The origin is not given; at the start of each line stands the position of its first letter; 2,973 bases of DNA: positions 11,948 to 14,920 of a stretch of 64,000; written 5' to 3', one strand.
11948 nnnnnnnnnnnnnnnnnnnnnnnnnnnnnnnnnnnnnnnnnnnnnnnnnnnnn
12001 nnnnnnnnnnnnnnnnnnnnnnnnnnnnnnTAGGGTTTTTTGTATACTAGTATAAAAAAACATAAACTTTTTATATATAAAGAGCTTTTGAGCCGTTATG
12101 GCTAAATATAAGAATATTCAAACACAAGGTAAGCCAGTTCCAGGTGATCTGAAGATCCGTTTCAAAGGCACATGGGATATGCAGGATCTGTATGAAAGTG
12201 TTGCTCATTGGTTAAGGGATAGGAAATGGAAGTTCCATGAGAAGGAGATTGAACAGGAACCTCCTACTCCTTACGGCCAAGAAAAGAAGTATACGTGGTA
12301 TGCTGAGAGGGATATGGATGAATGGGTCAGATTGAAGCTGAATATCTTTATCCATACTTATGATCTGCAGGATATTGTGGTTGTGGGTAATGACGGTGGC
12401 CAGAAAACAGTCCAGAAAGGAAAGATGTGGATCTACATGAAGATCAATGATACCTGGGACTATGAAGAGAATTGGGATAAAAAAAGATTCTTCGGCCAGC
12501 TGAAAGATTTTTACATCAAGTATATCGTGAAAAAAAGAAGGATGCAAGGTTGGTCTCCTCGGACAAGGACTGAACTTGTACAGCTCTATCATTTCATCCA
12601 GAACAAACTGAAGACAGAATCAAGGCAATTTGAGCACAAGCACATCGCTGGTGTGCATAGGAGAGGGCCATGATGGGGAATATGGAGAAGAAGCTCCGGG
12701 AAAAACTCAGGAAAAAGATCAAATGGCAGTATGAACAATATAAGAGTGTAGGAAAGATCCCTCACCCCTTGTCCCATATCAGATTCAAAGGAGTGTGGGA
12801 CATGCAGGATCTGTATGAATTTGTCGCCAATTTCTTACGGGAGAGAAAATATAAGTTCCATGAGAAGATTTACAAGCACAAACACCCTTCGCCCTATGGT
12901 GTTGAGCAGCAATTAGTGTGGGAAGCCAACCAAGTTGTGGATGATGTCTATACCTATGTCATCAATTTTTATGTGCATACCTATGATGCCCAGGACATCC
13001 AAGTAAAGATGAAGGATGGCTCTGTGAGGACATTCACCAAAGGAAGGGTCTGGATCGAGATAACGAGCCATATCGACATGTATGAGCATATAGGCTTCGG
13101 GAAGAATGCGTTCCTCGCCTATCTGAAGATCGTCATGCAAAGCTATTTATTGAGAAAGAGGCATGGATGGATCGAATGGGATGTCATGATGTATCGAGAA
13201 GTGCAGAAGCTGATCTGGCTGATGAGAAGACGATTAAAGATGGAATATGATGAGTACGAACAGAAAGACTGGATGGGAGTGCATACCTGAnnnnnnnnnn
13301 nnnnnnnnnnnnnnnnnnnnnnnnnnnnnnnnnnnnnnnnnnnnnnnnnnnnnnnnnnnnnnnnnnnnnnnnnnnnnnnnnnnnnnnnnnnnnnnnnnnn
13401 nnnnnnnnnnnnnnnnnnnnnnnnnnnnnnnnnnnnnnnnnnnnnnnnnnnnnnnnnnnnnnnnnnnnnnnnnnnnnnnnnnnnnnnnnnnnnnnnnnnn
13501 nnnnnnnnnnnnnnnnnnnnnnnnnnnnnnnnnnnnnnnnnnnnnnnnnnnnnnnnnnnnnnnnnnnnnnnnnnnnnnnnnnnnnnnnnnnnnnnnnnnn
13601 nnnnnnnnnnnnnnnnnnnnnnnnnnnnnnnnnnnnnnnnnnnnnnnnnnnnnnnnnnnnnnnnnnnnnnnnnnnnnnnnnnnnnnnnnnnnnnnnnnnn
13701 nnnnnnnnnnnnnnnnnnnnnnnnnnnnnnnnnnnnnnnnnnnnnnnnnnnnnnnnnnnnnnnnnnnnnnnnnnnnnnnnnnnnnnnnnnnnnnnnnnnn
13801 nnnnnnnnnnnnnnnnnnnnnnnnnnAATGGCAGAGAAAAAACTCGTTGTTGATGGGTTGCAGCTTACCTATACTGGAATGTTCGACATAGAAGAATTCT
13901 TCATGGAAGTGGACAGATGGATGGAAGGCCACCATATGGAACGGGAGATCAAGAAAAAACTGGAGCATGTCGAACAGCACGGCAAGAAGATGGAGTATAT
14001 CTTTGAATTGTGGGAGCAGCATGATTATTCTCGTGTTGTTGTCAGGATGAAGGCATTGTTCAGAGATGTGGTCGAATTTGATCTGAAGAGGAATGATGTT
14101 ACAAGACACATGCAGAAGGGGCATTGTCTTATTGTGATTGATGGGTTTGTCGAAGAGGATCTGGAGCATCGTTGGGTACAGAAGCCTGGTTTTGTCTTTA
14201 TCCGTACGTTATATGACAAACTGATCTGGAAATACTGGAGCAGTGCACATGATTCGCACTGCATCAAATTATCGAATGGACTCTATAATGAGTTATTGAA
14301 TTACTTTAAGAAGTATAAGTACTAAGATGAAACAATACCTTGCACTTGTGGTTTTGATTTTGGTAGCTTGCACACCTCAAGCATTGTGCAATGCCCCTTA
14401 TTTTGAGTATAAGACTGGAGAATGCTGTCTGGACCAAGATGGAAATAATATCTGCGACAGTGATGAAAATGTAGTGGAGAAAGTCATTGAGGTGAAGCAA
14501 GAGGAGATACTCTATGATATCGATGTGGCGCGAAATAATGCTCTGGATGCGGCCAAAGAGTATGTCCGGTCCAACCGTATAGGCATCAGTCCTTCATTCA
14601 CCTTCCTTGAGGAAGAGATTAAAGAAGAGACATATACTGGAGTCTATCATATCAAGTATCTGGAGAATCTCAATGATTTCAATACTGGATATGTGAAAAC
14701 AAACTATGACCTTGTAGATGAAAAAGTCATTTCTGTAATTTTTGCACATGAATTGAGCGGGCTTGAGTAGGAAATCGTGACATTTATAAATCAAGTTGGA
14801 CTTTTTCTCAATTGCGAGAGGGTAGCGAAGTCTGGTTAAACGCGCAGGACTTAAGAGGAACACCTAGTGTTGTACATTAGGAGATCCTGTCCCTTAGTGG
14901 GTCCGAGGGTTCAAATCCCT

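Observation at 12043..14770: Translationally coupled operon of four paralogous W/Y/F/H-rich proteins of unrecognised family, plus a lipoprotein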

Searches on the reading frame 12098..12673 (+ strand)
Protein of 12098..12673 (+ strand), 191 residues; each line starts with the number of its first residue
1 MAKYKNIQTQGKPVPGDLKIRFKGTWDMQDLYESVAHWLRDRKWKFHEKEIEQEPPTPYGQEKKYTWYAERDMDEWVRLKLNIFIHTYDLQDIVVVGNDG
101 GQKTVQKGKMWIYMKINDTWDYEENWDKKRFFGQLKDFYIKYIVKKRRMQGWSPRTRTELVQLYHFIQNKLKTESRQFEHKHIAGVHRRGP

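Call 3: search_protein_families(library=pfam, proteins=[window:12098-12673:+], max_evalue=1)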
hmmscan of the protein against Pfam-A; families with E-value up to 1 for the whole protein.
window:12098-12673:+ (191 aa): 2 families
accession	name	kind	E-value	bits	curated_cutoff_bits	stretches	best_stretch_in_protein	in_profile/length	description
PF06956.16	RtcR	-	0.017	15.1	23.1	0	19-48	75-104/183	Regulator of RNA terminal phosphate cyclase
PF21951.1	TARP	-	0.53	10.8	27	0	139-157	37-56/58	T-cell receptor gamma alternate reading frame protein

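Call 4: search_protein_families(library=ncbifam, proteins=[window:12098-12673:+], max_evalue=1)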
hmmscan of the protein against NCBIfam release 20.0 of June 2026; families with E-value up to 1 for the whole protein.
window:12098-12673:+ (191 aa): 0 families

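Call 12: find_homologous_proteins(query=A1, max_evalue=0.001)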
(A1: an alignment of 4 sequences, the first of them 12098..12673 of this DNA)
Query A1 (4 sequences) (191 aa, profile of the alignment): 52 proteins with E <= 0.001 among 811 candidates.
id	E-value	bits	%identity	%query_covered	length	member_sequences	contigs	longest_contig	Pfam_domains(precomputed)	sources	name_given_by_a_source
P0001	2.0e-73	264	21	70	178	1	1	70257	-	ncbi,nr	ncbi:hypothetical protein GOV09_05340 [Candidatus Woesearchaeota archaeon]|nr:hypothetical protein [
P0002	1.1e-70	255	100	100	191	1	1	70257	-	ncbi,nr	ncbi:hypothetical protein GOV09_05330 [Candidatus Woesearchaeota archaeon]|nr:hypothetical protein [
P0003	4.7e-66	240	21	85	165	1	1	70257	-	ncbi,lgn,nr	ncbi:hypothetical protein GOV09_05345 [Candidatus Woesearchaeota archaeon]|nr:hypothetical protein [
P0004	2.2e-59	218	23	69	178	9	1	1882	-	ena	-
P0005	7.7e-58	213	25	69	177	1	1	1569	-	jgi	jgi:hypothetical protein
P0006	1.1e-57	213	23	69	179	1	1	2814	-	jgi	jgi:hypothetical protein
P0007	1.8e-57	212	23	69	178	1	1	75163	-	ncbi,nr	ncbi:hypothetical protein GF323_02485 [Candidatus Woesearchaeota archaeon]|nr:hypothetical protein [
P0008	4.8e-57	211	22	69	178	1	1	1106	-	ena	-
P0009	1.9e-55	205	26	70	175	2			-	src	-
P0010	8.1e-55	203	26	69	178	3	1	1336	-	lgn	-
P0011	2.5e-54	202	23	68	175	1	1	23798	-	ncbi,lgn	-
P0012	5.1e-54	201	21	70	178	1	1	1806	-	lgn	-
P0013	2.5e-53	199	20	69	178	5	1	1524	-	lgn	-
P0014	2.4e-51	192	24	77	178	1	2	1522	-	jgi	jgi:hypothetical protein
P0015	2.4e-51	192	23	82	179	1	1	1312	-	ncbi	-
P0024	9.6e-47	177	53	100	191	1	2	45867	-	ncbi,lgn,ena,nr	ncbi:MAG: hypothetical protein KAK00_01495 [Nanoarchaeota archaeon]|nr:hypothetical protein [Nanoarc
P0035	1.8e-41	160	20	65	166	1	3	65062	-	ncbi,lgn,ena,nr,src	ncbi:hypothetical protein J4401_01410 [Candidatus Woesearchaeota archaeon]|nr:hypothetical protein [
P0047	2.5e-32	130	-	-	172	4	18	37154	-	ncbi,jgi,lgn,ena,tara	jgi:hypothetical protein|tara:strand:+ start:6419 stop:6937 length:519 start_codon:yes stop_codon:ye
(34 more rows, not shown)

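Call 13: search_solved_structures(query=A1, max_evalue=10)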
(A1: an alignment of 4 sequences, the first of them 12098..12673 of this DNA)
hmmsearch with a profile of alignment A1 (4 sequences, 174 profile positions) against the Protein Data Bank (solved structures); distinct sequences matched with E-value up to 10: 1.
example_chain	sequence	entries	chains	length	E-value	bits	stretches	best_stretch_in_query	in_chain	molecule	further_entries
2imj_A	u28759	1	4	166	0.53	13.4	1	113-155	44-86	Hypothetical protein DUF1348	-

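Call 18: find_encoding_contigs(protein=P0007, flank=8000, max_places=3)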
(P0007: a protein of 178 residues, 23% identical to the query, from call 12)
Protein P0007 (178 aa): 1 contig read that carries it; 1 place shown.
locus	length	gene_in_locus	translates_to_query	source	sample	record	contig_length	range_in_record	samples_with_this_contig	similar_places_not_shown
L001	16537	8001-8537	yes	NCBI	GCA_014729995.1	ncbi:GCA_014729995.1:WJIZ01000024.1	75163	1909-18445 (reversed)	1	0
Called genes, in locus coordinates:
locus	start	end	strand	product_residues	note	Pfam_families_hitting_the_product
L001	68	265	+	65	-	-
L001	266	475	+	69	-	-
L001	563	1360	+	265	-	PF03446:NAD_binding_2 (weak), PF03807:F420_oxidored, PF02153:PDH_N (weak), PF14748:P5CR_dimer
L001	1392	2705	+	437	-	PF00171:Aldedh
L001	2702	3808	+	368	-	PF00696:AA_kinase, PF01472:PUA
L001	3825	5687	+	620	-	PF01909:NTP_transf_2 (weak), PF18765:Polbeta (weak)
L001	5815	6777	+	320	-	-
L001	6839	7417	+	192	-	-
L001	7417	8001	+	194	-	-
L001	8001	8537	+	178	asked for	-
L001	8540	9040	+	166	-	-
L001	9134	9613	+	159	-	PF01467:CTP_transf_like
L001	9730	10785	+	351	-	-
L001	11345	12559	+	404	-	PF00391:PEP-utilizers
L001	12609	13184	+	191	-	-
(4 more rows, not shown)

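Call 19: find_encoding_contigs(protein=P0024, flank=8000, max_places=3)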
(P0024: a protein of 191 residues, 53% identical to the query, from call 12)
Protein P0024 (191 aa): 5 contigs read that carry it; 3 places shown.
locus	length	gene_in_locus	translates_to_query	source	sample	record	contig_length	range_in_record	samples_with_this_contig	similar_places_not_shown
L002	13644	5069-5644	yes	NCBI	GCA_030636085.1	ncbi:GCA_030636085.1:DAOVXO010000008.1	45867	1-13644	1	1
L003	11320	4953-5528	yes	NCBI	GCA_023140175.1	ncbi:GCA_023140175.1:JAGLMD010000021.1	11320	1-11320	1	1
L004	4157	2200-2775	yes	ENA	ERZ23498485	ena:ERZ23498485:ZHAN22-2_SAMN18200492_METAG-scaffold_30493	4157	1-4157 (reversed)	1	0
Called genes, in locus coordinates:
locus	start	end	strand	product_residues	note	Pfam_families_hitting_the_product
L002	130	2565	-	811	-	PF03104:DNA_pol_B_exo1, PF13482:RNase_H_2 (weak), PF10108:DNA_pol_B_exo2, PF00136:DNA_pol_B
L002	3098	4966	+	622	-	-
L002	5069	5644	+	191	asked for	-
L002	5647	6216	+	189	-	-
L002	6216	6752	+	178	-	-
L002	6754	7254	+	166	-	-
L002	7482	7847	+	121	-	-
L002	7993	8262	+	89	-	-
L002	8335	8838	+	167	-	-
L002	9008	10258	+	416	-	-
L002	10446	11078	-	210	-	-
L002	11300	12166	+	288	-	PF02498:Bro-N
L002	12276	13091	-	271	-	PF04414:tRNA_deacylase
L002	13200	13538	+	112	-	-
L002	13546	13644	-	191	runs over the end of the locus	PF01914:MarC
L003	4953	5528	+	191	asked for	-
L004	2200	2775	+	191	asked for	-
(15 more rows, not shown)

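Call 20: find_encoding_contigs(protein=P0035, flank=8000, max_places=3)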
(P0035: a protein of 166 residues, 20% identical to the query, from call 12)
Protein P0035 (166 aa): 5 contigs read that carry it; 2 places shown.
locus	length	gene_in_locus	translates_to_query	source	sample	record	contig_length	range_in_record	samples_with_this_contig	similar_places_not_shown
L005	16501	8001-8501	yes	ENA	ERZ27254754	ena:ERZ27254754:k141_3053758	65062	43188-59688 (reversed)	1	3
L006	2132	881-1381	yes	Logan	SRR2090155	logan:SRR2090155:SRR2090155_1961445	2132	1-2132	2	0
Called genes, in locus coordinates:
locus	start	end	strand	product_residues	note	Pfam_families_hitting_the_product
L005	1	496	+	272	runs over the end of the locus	PF00106:adh_short, PF08659:KR, PF13561:adh_short_C2, PF08643:DUF1776 (faint)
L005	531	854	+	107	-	-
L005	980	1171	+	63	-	-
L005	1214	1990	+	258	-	PF03446:NAD_binding_2, PF03807:F420_oxidored, PF14748:P5CR_dimer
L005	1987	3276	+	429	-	PF00171:Aldedh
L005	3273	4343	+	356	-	PF00696:AA_kinase, PF01472:PUA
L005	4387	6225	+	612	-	-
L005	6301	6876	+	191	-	-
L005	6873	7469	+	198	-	-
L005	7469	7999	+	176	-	-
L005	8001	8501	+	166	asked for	-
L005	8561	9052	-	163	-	-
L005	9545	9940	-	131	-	-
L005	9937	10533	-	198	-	PF01909:NTP_transf_2, PF18765:Polbeta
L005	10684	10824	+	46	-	-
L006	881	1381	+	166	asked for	-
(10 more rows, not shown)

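Call 21: find_encoding_contigs(protein=P0011, flank=8000, max_places=3)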
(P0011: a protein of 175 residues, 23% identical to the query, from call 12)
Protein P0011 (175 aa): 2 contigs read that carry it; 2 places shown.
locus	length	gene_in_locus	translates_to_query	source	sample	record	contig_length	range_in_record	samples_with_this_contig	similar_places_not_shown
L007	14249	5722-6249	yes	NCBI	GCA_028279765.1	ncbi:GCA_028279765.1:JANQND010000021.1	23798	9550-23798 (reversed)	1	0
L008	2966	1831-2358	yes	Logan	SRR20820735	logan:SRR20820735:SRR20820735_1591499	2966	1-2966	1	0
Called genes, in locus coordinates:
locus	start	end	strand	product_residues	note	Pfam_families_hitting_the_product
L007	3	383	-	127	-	?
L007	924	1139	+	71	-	-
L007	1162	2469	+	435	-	PF00171:Aldedh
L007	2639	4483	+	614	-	-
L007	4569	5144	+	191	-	-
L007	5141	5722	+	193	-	-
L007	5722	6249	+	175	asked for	-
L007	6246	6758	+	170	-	-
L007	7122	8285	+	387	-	PF22660:RS_preATP-grasp-like, PF02655:ATP-grasp_3, PF08443:RimK, PF02222:ATP-grasp, PF17769:PurK_C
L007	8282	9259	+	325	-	PF00731:AIRC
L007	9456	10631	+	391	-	-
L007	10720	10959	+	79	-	-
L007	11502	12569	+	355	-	PF00180:Iso_dh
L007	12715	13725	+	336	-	PF01261:AP_endonuc_2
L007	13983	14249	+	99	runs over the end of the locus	-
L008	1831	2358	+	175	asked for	-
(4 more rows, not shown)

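Call 22: find_encoding_contigs(protein=P0047, flank=8000, max_places=4)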
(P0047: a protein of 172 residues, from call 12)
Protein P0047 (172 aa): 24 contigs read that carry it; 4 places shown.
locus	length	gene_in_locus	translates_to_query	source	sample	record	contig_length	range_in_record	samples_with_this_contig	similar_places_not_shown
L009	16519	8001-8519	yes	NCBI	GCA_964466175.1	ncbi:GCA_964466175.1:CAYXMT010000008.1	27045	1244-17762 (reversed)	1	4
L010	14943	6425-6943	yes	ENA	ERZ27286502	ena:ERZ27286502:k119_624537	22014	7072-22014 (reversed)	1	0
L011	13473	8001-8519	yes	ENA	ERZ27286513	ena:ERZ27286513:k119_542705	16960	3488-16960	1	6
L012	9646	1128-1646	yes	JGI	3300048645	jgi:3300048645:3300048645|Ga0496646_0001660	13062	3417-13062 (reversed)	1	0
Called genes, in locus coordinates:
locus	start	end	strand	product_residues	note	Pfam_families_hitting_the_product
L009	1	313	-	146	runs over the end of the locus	PF01282:Ribosomal_S24e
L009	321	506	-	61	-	PF06093:Spt4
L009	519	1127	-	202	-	PF03876:SHS2_Rpb7-N, PF00575:S1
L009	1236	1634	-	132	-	PF18477:PIN_9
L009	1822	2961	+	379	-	PF02926:THUMP, PF01170:UPF0020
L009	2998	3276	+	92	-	-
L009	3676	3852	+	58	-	PF03911:Sec61_beta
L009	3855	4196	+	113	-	PF01849:NAC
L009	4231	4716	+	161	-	-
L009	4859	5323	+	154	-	-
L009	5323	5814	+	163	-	-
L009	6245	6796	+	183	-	PF00571:CBS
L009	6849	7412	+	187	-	-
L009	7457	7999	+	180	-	-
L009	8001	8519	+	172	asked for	-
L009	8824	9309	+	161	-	PF00571:CBS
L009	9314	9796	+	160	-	PF00571:CBS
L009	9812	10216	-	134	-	-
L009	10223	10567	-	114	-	-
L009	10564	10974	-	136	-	PF00072:Response_reg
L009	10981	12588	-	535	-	PF00512:HisKA (weak), PF02518:HATPase_c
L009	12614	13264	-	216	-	PF18915:DUF5667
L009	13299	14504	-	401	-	PF08495:FIST, PF10442:FIST_C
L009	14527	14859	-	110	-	-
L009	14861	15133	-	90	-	-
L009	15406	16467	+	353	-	PF01594:AI-2E_transport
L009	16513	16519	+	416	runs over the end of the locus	?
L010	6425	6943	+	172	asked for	-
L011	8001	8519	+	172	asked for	-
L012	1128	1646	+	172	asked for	-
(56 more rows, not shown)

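Call 29: search_protein_families(library=phrogs, proteins=[window:12098-12673:+], max_evalue=0.1)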
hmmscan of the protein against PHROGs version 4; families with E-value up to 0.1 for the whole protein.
window:12098-12673:+ (191 aa): 0 families

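Call 30: search_protein_families(library=padloc, proteins=[window:12098-12673:+], max_evalue=0.1)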
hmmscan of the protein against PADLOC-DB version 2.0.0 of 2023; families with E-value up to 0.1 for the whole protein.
window:12098-12673:+ (191 aa): 0 families

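Call 96: search_protein_families(library=pfam, proteins=[L009:4859-5323:+], max_evalue=0.001)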
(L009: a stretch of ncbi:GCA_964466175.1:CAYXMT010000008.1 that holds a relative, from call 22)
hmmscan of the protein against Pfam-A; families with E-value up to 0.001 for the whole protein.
L009:4859-5323:+ (154 aa): 0 families

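Call 102: search_solved_structures(query=A9, max_evalue=10)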
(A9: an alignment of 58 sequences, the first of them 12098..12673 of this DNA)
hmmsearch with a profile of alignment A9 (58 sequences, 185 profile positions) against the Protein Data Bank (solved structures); distinct sequences matched with E-value up to 10: 3.
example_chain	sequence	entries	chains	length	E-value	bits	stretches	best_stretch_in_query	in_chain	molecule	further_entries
5ykh_A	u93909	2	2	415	0.3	13.9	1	126-180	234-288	Pumilio homolog 1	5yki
3h3d_X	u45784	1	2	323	1.3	11.8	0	121-162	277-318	Maternal protein pumilio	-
5kl1_A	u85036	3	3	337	1.3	11.8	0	121-161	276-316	Maternal protein pumilio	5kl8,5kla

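Call 103: search_protein_families(library=pfam, alignment_id=A9, max_evalue=0.01)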
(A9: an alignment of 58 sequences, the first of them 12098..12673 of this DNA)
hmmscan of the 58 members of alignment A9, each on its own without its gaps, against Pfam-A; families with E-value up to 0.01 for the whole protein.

A. member 1, window:12098-12673:+ (191 aa): 0 families

B. families by the number of members that match (of 58 scanned): 2 families
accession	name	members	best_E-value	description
PF06022.16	Cir_Bir_Yir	1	0.0021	Plasmodium variant antigen protein Cir/Yir/Bir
PF10962.13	DUF2764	1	0.0064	Protein of unknown function (DUF2764)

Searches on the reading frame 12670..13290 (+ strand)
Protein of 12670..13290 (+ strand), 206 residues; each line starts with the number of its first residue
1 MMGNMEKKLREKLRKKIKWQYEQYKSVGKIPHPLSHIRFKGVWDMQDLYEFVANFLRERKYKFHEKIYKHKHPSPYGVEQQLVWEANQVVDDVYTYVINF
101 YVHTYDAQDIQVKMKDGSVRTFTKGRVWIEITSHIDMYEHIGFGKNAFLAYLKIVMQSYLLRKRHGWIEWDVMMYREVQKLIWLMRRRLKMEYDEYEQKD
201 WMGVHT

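Call 3: search_protein_families(library=pfam, proteins=[window:12670-13290:+], max_evalue=1)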
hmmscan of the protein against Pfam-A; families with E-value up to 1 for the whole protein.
window:12670-13290:+ (206 aa): 0 families

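Call 4: search_protein_families(library=ncbifam, proteins=[window:12670-13290:+], max_evalue=1)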
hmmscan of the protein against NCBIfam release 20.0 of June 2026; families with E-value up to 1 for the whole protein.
window:12670-13290:+ (206 aa): 0 families

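Call 29: search_protein_families(library=phrogs, proteins=[window:12670-13290:+], max_evalue=0.1)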
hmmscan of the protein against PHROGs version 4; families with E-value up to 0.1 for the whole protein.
window:12670-13290:+ (206 aa): 1 family
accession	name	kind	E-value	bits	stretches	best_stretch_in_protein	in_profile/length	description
phrog_14552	-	unknown function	0.068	14.3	0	10-62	2-55/124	-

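Call 30: search_protein_families(library=padloc, proteins=[window:12670-13290:+], max_evalue=0.1)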
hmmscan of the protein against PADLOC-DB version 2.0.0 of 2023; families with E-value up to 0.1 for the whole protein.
window:12670-13290:+ (206 aa): 0 families

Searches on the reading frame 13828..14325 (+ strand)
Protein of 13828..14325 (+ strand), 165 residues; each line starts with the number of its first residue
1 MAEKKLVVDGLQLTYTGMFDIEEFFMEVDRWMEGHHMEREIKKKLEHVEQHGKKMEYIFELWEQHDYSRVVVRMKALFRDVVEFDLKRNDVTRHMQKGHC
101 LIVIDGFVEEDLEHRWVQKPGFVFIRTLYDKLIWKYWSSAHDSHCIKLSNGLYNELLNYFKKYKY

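Call 3: search_protein_families(library=pfam, proteins=[window:13828-14325:+], max_evalue=1)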
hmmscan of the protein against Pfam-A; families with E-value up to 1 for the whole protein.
window:13828-14325:+ (165 aa): 3 families
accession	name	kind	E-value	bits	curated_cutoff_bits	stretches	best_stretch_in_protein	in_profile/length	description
PF11934.14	DUF3452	-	0.029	14.5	26.3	1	20-63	21-64/135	Domain of unknown function (DUF3452)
PF05094.17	LEF-9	-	0.033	13.2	27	1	41-82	312-353/493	Late expression factor 9 (LEF-9)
PF18126.6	Mitoc_mL59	-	0.13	13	31.5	1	26-62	92-128/130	Mitochondrial ribosomal protein mL59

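Call 4: search_protein_families(library=ncbifam, proteins=[window:13828-14325:+], max_evalue=1)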
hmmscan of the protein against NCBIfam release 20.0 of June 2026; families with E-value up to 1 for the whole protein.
window:13828-14325:+ (165 aa): 0 families

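Call 29: search_protein_families(library=phrogs, proteins=[window:13828-14325:+], max_evalue=0.1)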
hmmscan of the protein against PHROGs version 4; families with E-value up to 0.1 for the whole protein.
window:13828-14325:+ (165 aa): 0 families

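Call 30: search_protein_families(library=padloc, proteins=[window:13828-14325:+], max_evalue=0.1)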
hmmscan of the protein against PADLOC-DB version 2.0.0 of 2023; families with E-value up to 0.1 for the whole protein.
window:13828-14325:+ (165 aa): 0 families

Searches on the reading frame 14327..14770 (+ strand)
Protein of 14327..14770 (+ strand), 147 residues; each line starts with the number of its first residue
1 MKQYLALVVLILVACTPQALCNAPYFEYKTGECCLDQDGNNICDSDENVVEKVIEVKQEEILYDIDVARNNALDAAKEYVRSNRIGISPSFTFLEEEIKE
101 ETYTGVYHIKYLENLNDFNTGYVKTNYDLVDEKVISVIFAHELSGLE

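Call 3: search_protein_families(library=pfam, proteins=[window:14327-14770:+], max_evalue=1)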
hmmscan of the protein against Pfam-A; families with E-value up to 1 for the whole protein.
window:14327-14770:+ (147 aa): 1 family
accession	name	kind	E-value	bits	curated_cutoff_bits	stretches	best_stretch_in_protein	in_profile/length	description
PF08102.16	Antimicrobial_7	-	0.21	12.3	25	1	69-89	24-43/43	Scorpion antimicrobial peptide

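Call 4: search_protein_families(library=ncbifam, proteins=[window:14327-14770:+], max_evalue=1)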
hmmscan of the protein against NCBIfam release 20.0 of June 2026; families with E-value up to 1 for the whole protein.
window:14327-14770:+ (147 aa): 2 families
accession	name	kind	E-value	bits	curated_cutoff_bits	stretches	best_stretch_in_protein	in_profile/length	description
NF008067.1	PRK10802.1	equivalog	0.012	15.4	261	1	5-111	12-119/171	peptidoglycan-associated lipoprotein Pal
NF001647.0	PRK00420.1-4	equivalog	0.034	14.3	108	1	1-76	11-87/130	hypothetical protein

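Call 29: search_protein_families(library=phrogs, proteins=[window:14327-14770:+], max_evalue=0.1)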
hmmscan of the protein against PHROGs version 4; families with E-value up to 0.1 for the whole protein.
window:14327-14770:+ (147 aa): 0 families

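Call 30: search_protein_families(library=padloc, proteins=[window:14327-14770:+], max_evalue=0.1)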
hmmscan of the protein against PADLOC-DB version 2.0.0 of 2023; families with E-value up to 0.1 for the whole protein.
window:14327-14770:+ (147 aa): 0 families
